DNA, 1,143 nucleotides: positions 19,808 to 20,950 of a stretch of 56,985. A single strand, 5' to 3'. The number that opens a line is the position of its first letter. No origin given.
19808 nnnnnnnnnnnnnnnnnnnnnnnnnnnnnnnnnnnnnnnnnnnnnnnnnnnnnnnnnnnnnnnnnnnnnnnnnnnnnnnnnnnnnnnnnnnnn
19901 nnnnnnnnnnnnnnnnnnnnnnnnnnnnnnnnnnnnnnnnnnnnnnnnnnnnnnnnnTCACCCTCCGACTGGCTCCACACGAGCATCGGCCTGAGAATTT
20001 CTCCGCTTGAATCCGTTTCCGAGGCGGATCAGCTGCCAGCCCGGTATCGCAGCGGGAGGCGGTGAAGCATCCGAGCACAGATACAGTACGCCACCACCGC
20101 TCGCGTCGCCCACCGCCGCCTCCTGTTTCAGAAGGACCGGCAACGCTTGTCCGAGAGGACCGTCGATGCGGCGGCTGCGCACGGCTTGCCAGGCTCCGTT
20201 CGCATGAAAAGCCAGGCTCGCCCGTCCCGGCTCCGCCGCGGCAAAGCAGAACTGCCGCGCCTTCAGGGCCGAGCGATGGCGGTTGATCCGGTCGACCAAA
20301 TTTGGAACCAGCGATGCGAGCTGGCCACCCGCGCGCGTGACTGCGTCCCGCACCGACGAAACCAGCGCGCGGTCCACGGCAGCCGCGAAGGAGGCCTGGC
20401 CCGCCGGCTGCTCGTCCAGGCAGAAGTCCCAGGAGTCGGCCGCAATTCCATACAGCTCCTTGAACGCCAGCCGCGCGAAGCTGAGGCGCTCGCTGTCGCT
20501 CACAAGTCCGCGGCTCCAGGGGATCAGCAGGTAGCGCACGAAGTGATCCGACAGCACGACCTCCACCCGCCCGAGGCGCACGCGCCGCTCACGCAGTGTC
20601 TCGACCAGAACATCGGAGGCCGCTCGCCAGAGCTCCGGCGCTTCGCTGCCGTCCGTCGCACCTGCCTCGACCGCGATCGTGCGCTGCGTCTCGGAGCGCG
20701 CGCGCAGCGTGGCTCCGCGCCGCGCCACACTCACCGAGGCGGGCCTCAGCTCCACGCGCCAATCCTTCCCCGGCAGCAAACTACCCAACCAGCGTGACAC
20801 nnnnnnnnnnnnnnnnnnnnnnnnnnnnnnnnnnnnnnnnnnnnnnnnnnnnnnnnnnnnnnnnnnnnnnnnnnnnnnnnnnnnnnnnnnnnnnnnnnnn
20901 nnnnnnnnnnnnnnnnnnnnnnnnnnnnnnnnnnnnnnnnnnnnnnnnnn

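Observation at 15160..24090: Non-canonical, translationally coupled 10-gene T2SS/T4P-hybrid operon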

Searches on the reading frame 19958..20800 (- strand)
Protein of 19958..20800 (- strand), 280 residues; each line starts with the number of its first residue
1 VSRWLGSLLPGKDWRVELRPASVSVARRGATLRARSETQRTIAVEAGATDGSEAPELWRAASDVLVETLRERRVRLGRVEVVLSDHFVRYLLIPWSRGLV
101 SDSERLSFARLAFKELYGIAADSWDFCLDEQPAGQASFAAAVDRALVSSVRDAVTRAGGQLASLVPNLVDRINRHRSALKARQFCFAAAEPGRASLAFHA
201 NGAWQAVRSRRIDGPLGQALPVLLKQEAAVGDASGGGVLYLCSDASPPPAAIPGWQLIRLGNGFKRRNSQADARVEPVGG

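Call 3: search_protein_families(library=ncbifam, proteins=[window:19958-20800:-], max_evalue=0.01)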
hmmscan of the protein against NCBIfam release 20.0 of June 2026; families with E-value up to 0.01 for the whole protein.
window:19958-20800:- (280 aa): 0 families

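Call 4: search_protein_families(library=pfam, proteins=[window:19958-20800:-], max_evalue=0.01)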
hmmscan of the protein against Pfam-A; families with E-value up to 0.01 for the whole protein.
window:19958-20800:- (280 aa): 0 families

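Call 11: find_homologous_proteins(query=window:19958-20800:-, max_evalue=0.001)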
Query window:19958-20800:- (280 aa): 120 proteins with E <= 0.001 among 8000 candidates.
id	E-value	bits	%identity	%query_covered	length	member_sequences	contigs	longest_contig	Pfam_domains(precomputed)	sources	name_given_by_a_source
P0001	8.2e-176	601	99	100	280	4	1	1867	-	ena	-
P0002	6.7e-143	493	82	100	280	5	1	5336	-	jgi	jgi:hypothetical protein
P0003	3.0e-141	488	81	100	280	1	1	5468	-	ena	-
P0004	1.1e-138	479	81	100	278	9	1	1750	-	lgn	-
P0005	4.5e-138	477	80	99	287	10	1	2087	-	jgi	-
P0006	5.7e-126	438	81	92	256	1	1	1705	-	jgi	jgi:hypothetical protein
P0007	8.2e-119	414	71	100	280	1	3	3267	-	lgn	-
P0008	1.1e-115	404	69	100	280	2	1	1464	-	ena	-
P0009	1.8e-103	364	64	95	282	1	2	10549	-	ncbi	-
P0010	4.0e-103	363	63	100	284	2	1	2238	-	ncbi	-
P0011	4.0e-103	363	62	100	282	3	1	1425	-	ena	-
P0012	4.1e-103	363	65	95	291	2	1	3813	-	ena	-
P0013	2.9e-102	360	63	95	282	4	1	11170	-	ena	-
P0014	3.1e-102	360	63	95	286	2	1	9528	-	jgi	jgi:hypothetical protein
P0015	7.8e-100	352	64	93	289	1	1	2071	-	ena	-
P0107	2.0e-51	193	44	82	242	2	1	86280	-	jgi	jgi:hypothetical protein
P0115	1.4e-23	102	37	67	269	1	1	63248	-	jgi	jgi:hypothetical protein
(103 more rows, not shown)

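Call 13: find_related_loci(query=A1, collection=genome_contigs, flank=10000)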
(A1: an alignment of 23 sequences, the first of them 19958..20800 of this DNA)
Query A1 (280 aa) in genome_contigs; peptide patterns used: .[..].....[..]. (x = any residue, [..] = any of these).
29 stretches matched a pattern; 18 encode a relative of the query (tblastn E <= 1e-3); 18 distinct loci.
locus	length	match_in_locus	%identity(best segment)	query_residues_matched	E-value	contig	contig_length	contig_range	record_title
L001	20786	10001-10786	64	1-260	4e-98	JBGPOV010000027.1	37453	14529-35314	MAG: Gammaproteobacteria bacterium isolate OBJ2_061818_050_3 k141_806939_length_37453_cov_17.9050, whole genome shotgun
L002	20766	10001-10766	72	20-272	1e-93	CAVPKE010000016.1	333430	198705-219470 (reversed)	MAG: uncultured beta proteobacterium isolate MFD10007.bin.2.71 genome assembly, contig: contig_75029, whole genome shotg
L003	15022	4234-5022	58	1-262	4e-93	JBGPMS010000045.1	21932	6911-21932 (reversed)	MAG: Gammaproteobacteria bacterium isolate OBJ_0618_7090110_232 k141_3005887_length_21932_cov_17.5016, whole genome shot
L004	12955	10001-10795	63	1-263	1e-89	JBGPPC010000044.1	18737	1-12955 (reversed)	MAG: Gammaproteobacteria bacterium isolate OBJ2_061818_050_23 k141_1436760_length_18737_cov_12.2161, whole genome shotgu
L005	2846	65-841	49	1-262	3e-76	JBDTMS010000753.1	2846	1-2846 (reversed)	MAG: Betaproteobacteria bacterium isolate cluster3_bin.131 NODE_240249_length_2846_cov_8.471157, whole genome shotgun se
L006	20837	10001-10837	52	1-262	3e-74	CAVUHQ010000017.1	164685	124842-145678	MAG: uncultured beta proteobacterium isolate MFD02242.bin.2.259 genome assembly, contig: contig_36885, whole genome shot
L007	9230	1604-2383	48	1-262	1e-70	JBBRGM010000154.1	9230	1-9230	MAG: Burkholderiales bacterium isolate Co_metawrap_2624 Cmw_2624_k141_24341543_length_9230_cov_8.5337, whole genome shot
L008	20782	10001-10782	68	1-257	2e-52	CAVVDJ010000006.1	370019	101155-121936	MAG: uncultured beta proteobacterium isolate MFD02242.bin.2.195 genome assembly, contig: contig_2793, whole genome shotg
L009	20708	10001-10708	30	3-241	3e-22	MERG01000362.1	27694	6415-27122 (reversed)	MAG: Betaproteobacteria bacterium RIFCSPLOWO2_12_FULL_62_13 rifcsplowo2_12_scaffold_5261, whole genome shotgun sequence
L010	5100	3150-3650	33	41-211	7e-22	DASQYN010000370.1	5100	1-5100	MAG TPA_asm: Burkholderiales bacterium isolate SMAG_U11066 k141_282647, whole genome shotgun sequence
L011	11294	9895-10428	30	52-230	2e-20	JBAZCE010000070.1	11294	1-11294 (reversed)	MAG: Gallionella sp. isolate SO_2017_GW1_13 NODE_21451_length_11294_cov_0.836841_OW334_2017, whole genome shotgun sequen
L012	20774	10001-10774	29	18-279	2e-20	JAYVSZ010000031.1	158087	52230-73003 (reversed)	MAG: Methylophilaceae bacterium isolate GL74_DN_metabinner_13 GL74_DN_metabinner_13_30, whole genome shotgun sequence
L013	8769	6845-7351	36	59-228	3e-20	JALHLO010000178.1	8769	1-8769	MAG: Ramlibacter sp. isolate Bin_20_3_2 c_000000028117, whole genome shotgun sequence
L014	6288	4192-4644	33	59-209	3e-20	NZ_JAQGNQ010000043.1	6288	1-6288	MAG: Ramlibacter sp. isolate RYN_591 scaffold_566964, whole genome shotgun sequence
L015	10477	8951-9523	29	16-212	7e-19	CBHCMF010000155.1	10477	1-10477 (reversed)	MAG TPA_asm: uncultured Noviherbaspirillum sp. isolate SRR16095325_binner13_Refined_12 genome assembly, contig: ERZ27337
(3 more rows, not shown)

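Call 19: predict_structure(alignment_id=A1)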
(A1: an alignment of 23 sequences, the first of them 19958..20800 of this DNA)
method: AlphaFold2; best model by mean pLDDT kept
length: 280 residues; sequences in the alignment: 23
mean_pLDDT: 81.6   pTM: 0.81
mean pLDDT of the five models: 81.6, 80.6, 80.1, 79.5, 79.2
residues with pLDDT >= 90: 150; 70-90: 77; 50-70: 13; < 50: 40
segments of 3 or more residues with pLDDT < 50: 1-10, 31-36, 48-53, 263-280
pLDDT, mean of each block of 10 residues (from residue 1): 41 84 80 54 70 68 90 81 95 87 92 95 92 86 96 92 94 91 94 94 92 90 91 86 83 90 43 35
secondary structure, 60 per line:
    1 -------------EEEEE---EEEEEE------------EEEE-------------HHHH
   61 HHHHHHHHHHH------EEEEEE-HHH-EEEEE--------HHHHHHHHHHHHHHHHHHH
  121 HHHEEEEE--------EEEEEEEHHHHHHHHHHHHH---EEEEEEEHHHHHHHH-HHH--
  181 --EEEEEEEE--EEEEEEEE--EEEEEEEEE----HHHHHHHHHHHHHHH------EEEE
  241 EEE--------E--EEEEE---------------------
elements in order: E14-18 E22-27 E40-43 H57-71 E78-83 E89-93 H102-123 E124-128 E137-143 H144-156 E160-166 H167-174 E183-190 E193-200 E203-211 H216-230 E237-243 E255-259

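Call 23: fold_search(model_id=the predicted structure, library=pdb)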
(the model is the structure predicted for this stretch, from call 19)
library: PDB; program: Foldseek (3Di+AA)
matches with E <= 10: 1455; with E <= 0.001: 88
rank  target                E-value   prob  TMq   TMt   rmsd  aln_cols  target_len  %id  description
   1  5eq6_A                1.2e-10  1.00  0.43  0.36  11.8       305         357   14  Pseudomonas aeruginosa PilM bound to AMP-PNP (released 2016-04-27)
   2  5eox_A                2.0e-10  1.00  0.41  0.35   9.3       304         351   13  Pseudomonas aeruginosa PilM bound to ADP (released 2016-04-27)
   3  5eoy_B                1.0e-09  1.00  0.45  0.37   7.8       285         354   14  Pseudomonas aeruginosa SeMet-PilM bound to ADP (released 2016-04-27)
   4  5eoy_A                1.3e-09  1.00  0.47  0.39   9.1       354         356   13  Pseudomonas aeruginosa SeMet-PilM bound to ADP (released 2016-04-27)
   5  5eox_B                1.5e-09  1.00  0.45  0.37   8.8       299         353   13  Pseudomonas aeruginosa PilM bound to ADP (released 2016-04-27)
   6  5eq6_B                1.9e-09  1.00  0.47  0.39   9.6       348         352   12  Pseudomonas aeruginosa PilM bound to AMP-PNP (released 2016-04-27)
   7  3wqu_B                3.8e-09  1.00  0.35  0.28  10.5       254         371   11  Staphylococcus aureus FtsA complexed with ATP (released 2014-10-08)
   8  7q6f_A                4.9e-09  1.00  0.38  0.30  11.5       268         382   11  Vibrio maritimus FtsA 1-396 ATP, double filament (released 2022-09-21)
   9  3wt0_D                5.9e-09  1.00  0.40  0.31  12.0       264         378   11  Crystal Structure Analysis of Cell Division Protein (released 2015-04-29)
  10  5eou_B                6.6e-09  1.00  0.49  0.41   7.0       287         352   14  Pseudomonas aeruginosa PilM:PilN1-12 bound to ATP (released 2016-04-27)
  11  2ych_A                9.0e-09  1.00  0.54  0.46   6.4       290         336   14  PilM-PilN type IV pilus biogenesis complex (released 2011-05-11)
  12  5tkw                  9.0e-09  1.00  0.46  0.52   7.2       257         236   14  1.35 Angstrom Resolution Crystal Structure of a Pullulanase-specific Type II Secretion System Integral Cytoplasmic Membr (released 2016-10-19)
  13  3wt0_A                9.0e-09  1.00  0.41  0.32   9.3       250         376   12  Crystal Structure Analysis of Cell Division Protein (released 2015-04-29)
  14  7q6d                  1.3e-08  1.00  0.33  0.26  11.1       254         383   13  E. coli FtsA 1-405 ATP 3 Ni (released 2022-09-21)
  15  7q6i_D                1.4e-08  1.00  0.52  0.42   8.2       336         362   12  Vibrio maritimus FtsA 1-396 ATP and FtsN 1-29, bent tetramers in double filament arrangement (released 2022-09-21)
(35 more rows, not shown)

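Call 26: find_encoding_contigs(protein=P0107, flank=10000, max_places=2)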
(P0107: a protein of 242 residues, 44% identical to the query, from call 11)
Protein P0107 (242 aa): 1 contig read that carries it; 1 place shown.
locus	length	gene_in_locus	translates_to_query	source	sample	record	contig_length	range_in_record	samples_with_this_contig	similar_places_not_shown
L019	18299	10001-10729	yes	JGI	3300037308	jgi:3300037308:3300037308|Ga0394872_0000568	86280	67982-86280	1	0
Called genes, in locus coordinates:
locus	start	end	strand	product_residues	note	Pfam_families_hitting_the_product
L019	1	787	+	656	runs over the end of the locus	PF00270:DEAD (faint), PF13307:Helicase_C_2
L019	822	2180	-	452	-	PF16868:NMT1_3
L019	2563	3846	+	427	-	PF11949:DUF3466 (faint)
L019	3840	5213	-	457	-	PF13727:CoA_binding_3, PF02397:Bac_transf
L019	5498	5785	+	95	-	PF13511:DUF4124 (faint)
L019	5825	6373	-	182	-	PF00462:Glutaredoxin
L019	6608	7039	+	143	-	PF07963:N_methyl, PF08334:T2SSG, PF22434:PilW_C (weak)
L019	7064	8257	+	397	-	PF00482:T2SSF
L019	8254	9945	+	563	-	PF05157:MshEN (weak), PF00437:T2SSE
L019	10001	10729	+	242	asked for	-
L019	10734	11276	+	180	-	PF05137:PilN (weak)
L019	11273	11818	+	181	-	-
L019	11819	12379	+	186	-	-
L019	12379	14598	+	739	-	PF07719:TPR_2 (faint), PF13428:TPR_14 (faint), PF13414:TPR_11 (faint), PF07660:STN, PF03958:Secretin_N, PF00263:Secretin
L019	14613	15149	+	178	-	PF07963:N_methyl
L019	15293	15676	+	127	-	PF07963:N_methyl (weak)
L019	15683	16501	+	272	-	-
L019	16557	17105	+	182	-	PF05685:Uma2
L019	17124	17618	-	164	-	PF01451:LMWPc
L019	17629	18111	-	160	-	PF00903:Glyoxalase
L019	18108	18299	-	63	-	?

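Call 27: find_encoding_contigs(protein=P0115, flank=10000, max_places=2)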
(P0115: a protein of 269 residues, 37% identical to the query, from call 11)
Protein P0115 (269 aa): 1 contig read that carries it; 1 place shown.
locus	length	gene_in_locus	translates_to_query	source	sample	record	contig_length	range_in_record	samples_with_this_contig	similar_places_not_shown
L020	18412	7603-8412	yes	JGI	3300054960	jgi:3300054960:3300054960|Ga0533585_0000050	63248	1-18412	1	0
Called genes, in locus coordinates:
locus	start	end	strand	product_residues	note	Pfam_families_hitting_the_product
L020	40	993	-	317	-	PF03401:TctC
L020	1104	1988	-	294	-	PF02668:TauD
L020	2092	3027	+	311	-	PF00126:HTH_1, PF03466:LysR_substrate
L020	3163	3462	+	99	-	-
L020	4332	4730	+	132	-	PF07963:N_methyl (weak), PF08334:T2SSG, PF22434:PilW_C (weak)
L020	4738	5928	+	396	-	PF00482:T2SSF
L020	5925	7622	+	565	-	PF05157:MshEN, PF00437:T2SSE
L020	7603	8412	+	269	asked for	-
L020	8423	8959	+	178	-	PF05137:PilN (weak)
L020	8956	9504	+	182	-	-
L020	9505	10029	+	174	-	-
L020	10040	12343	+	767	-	PF07719:TPR_2 (faint), PF13428:TPR_14 (faint), PF13414:TPR_11 (faint), PF14559:TPR_19 (faint), PF07660:STN (weak), PF03958:Secretin_N, PF00263:Secretin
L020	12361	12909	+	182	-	PF07963:N_methyl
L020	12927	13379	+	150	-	PF07963:N_methyl (weak)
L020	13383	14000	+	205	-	-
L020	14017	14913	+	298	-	PF00196:GerE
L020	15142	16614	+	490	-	PF05787:PhoX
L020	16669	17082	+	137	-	PF12840:HTH_20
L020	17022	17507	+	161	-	PF00903:Glyoxalase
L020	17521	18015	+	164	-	PF01451:LMWPc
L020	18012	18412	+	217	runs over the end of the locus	PF00230:MIP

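Call 33: search_protein_representatives(alignment_id=A1)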
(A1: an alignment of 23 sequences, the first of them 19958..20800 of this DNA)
Query: 23 sequences, 281 profile positions. Proteins with E-value up to 0.001 (for the whole library): 2691; up to 1e-10: 1938; up to 1e-30: 888. The best 150 are listed.
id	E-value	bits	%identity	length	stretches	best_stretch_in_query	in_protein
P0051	1.6e-115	402.1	-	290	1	2-273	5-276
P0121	1.5e-106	372.7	-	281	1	5-279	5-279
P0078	5.7e-97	341.3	-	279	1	2-273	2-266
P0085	4.0e-94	331.9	-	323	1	9-268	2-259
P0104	5.4e-89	315.1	-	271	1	10-276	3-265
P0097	5.5e-89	315.1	-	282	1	7-268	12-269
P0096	4.8e-81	289.0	-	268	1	68-265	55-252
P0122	2.4e-77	276.9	-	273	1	9-267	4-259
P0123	6.2e-77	275.5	-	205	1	77-279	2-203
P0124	9.1e-75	268.4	-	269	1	7-268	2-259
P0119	9.5e-74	265.1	-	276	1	7-270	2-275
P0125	8.6e-73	261.9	-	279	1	10-271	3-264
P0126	2.5e-71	257.2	-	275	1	10-269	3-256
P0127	3.7e-71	256.6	-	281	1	9-270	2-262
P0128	5.6e-71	256.0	-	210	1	69-265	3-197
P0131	5.0e-66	239.8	-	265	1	7-270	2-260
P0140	1.2e-59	218.8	-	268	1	7-263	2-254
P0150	2.1e-57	211.5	-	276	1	7-263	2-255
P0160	6.1e-56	206.7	-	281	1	7-262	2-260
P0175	1.8e-54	201.8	-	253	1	8-258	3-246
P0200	5.6e-53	196.9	-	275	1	9-267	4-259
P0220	1.0e-51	192.8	-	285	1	7-259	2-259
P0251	8.1e-50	186.6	-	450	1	7-242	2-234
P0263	3.2e-49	184.6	-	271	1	12-254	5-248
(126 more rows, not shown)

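Call 34: list_cluster_members(proteins=[P0122, P0131, P0140, P0150, P0160, P0175, P0200, P0220, P0251, P0263])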
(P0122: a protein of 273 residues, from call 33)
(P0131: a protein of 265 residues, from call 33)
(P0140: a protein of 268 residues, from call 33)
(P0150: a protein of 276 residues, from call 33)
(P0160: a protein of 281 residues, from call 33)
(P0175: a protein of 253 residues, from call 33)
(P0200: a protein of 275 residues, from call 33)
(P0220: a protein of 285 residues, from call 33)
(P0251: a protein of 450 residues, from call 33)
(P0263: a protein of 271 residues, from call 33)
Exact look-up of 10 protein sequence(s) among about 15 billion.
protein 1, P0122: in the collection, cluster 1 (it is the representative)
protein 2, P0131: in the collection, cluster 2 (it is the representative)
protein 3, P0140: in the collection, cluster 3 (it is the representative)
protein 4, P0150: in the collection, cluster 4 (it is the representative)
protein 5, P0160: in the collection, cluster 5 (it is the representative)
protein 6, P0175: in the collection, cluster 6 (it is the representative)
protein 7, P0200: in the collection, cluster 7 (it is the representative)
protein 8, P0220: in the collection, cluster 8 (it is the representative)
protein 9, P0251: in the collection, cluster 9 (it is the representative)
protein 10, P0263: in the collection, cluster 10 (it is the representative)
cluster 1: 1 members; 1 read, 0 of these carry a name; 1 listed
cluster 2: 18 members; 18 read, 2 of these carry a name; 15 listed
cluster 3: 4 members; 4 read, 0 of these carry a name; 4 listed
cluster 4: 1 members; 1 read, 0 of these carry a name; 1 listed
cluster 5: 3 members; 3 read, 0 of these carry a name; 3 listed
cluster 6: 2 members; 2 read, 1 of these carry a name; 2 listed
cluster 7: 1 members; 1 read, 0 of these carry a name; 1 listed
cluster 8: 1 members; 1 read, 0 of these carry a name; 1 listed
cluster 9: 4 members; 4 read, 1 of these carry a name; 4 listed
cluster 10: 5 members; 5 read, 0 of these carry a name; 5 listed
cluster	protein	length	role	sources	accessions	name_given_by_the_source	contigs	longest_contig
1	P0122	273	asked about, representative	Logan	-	-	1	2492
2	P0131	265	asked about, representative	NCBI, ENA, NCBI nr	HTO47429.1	MAG TPA: hypothetical protein VML91_07300 [Burkholderiales bacterium] | hypothetical protein [Burkholderiales bacterium]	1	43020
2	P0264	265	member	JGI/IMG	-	hypothetical protein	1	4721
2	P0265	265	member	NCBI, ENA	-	-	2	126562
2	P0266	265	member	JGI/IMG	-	-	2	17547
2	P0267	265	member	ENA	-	-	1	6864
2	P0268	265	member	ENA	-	-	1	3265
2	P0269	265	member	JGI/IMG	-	-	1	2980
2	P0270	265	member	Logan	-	-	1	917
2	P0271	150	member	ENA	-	-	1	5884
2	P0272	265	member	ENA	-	-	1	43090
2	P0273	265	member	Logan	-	-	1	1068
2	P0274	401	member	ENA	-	-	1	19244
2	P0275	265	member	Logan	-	-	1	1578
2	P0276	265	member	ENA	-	-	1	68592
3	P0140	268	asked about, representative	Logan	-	-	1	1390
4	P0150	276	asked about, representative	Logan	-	-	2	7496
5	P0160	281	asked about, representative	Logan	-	-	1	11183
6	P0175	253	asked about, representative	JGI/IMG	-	hypothetical protein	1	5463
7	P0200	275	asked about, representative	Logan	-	-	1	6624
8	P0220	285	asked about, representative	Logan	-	-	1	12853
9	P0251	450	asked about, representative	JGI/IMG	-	-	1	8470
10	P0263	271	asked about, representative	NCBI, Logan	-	-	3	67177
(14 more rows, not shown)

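Call 35: search_dna_similar(query=window:19958-20800:-, collection=plasmids, mode=protein, max_evalue=0.001, max_rows=20)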
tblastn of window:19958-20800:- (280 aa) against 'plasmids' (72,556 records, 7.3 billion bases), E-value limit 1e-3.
Records with a match: 101; places in all: 101; records where one place covers at least 80% of the query: 0.
Best place of each record, by identity: <60% 101.
By first word of the organism name: Ralstonia 100; Janthinobacterium 1.
By predicted mobility (MOB-suite, as given by PLSDB): mobilizable 88; non-mobilizable 13.
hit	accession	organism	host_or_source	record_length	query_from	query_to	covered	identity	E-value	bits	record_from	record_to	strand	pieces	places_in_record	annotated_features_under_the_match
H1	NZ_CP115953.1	Ralstonia solanacearum CFBP2957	Solanum lycopersicum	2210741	84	252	60%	32.9%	4e-7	58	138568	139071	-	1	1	none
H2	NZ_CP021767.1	Ralstonia solanacearum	Solanum lycopersicum,Tomato with ...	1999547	84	252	60%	32.9%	5e-7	58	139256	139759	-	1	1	none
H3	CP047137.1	Ralstonia solanacearum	Potato,Single cell,tuber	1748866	84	228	52%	31.0%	5e-5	52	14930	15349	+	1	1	hypothetical protein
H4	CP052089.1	Ralstonia solanacearum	tomato,cell culture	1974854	84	228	52%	31.0%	7e-4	49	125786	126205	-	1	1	none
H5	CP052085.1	Ralstonia solanacearum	tomato,cell culture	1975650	84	228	52%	31.0%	7e-4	49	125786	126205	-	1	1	none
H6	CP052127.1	Ralstonia solanacearum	tomato,cell culture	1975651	84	228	52%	31.0%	7e-4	49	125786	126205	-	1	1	hypothetical protein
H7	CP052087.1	Ralstonia solanacearum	tomato,cell culture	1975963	84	228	52%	31.0%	7e-4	49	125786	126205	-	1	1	hypothetical protein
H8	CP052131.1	Ralstonia solanacearum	tomato,cell culture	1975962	84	228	52%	31.0%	7e-4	49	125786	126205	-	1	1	hypothetical protein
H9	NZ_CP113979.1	Ralstonia pseudosolanacearum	Cucurbita maxima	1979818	84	228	52%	31.0%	7e-4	49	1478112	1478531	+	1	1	none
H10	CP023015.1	Ralstonia solanacearum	Solanum tuberosum,single cell,Potato ...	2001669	84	228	52%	31.0%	7e-4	49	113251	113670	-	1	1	hypothetical protein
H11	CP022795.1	Ralstonia solanacearum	Solanum tuberosum,single cell,Potato ...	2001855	84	228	52%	31.0%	7e-4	49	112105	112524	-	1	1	hypothetical protein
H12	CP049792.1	Ralstonia solanacearum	whole organism,isolated from the ...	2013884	84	228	52%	31.0%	7e-4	49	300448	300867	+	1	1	hypothetical protein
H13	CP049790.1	Ralstonia solanacearum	whole organism,isolated from the ...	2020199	84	228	52%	31.0%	7e-4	49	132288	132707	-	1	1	hypothetical protein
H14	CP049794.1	Ralstonia solanacearum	whole organism,isolated from the ...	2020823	84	228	52%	31.0%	7e-4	49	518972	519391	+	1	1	hypothetical protein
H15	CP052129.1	Ralstonia solanacearum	tomato,cell culture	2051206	84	228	52%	31.0%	7e-4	49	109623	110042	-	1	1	hypothetical protein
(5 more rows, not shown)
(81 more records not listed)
